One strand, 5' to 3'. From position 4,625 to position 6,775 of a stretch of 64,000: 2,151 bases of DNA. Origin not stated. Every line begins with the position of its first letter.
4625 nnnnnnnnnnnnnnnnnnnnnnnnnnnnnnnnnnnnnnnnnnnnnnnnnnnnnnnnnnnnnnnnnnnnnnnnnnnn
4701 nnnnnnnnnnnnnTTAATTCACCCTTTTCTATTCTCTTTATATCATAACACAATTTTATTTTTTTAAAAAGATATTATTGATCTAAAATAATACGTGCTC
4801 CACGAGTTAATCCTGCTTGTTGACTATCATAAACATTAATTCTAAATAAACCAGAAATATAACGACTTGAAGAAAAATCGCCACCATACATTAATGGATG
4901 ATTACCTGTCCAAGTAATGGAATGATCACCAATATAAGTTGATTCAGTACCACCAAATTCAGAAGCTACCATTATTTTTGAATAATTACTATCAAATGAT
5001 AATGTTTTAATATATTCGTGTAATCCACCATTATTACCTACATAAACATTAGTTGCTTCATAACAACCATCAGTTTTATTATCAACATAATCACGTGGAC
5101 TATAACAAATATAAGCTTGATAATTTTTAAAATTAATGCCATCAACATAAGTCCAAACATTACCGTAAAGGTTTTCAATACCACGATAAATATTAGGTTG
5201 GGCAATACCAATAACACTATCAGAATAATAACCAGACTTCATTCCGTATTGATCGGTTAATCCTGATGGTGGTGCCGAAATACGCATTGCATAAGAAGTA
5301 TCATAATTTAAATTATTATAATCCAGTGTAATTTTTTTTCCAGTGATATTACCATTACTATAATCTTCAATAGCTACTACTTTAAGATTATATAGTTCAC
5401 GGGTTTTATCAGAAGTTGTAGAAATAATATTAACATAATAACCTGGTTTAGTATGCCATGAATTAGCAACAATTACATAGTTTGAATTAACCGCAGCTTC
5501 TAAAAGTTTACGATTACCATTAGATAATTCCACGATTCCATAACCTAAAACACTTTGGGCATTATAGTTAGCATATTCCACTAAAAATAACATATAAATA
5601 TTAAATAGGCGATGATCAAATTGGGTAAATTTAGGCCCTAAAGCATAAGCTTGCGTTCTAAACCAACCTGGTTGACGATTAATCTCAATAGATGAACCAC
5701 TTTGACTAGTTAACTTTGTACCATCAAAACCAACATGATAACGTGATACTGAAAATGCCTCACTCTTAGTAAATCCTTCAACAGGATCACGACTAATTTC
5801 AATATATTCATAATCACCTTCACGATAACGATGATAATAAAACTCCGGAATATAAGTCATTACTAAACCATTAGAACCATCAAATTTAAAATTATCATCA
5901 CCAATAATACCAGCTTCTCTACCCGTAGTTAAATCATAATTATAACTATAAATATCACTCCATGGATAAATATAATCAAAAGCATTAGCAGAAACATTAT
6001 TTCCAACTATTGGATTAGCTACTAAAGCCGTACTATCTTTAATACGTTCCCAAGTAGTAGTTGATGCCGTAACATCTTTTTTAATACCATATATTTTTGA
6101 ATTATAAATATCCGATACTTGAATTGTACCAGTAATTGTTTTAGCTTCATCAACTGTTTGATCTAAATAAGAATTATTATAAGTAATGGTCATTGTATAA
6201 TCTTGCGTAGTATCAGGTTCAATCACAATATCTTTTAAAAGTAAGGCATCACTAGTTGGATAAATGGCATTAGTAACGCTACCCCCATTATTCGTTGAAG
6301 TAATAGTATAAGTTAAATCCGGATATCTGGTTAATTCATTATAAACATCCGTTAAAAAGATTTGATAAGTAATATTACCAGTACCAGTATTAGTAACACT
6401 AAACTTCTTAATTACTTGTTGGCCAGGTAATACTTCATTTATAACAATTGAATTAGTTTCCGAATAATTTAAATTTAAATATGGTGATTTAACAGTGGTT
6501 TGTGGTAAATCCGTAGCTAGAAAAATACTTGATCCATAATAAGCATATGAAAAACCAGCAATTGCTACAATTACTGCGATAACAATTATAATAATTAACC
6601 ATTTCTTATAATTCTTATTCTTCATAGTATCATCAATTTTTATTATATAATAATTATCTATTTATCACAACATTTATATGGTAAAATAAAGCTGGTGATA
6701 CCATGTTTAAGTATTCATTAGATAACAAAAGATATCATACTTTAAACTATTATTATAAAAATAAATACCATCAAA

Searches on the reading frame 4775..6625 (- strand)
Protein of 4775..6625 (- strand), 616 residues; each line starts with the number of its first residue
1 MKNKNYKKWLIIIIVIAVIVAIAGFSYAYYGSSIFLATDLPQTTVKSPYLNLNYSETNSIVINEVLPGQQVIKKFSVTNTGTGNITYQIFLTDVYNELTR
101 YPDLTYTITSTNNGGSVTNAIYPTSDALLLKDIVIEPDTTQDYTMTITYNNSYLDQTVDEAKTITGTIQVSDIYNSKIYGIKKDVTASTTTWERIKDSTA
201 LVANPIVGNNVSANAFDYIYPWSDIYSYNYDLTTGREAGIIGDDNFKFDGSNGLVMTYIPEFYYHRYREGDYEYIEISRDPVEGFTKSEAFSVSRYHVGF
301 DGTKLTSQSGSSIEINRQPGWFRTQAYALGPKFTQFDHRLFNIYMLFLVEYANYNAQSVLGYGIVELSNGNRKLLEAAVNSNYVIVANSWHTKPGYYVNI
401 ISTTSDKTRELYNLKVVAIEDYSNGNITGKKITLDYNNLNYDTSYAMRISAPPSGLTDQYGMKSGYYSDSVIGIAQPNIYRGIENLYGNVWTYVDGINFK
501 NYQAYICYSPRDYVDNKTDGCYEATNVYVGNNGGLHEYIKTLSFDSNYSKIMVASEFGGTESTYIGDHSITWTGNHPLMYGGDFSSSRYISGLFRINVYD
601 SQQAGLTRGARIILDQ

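Call 69: search_protein_families(library=pfam, proteins=[window:4775-6625:-], max_evalue=0.001)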
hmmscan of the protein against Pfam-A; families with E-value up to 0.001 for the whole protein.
window:4775-6625:- (616 aa): 1 family
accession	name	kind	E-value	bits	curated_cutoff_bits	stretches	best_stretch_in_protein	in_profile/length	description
PF12389.13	Peptidase_M73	-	0.00043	20.6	22.5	1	19-92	17-84/196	Camelysin metallo-endopeptidase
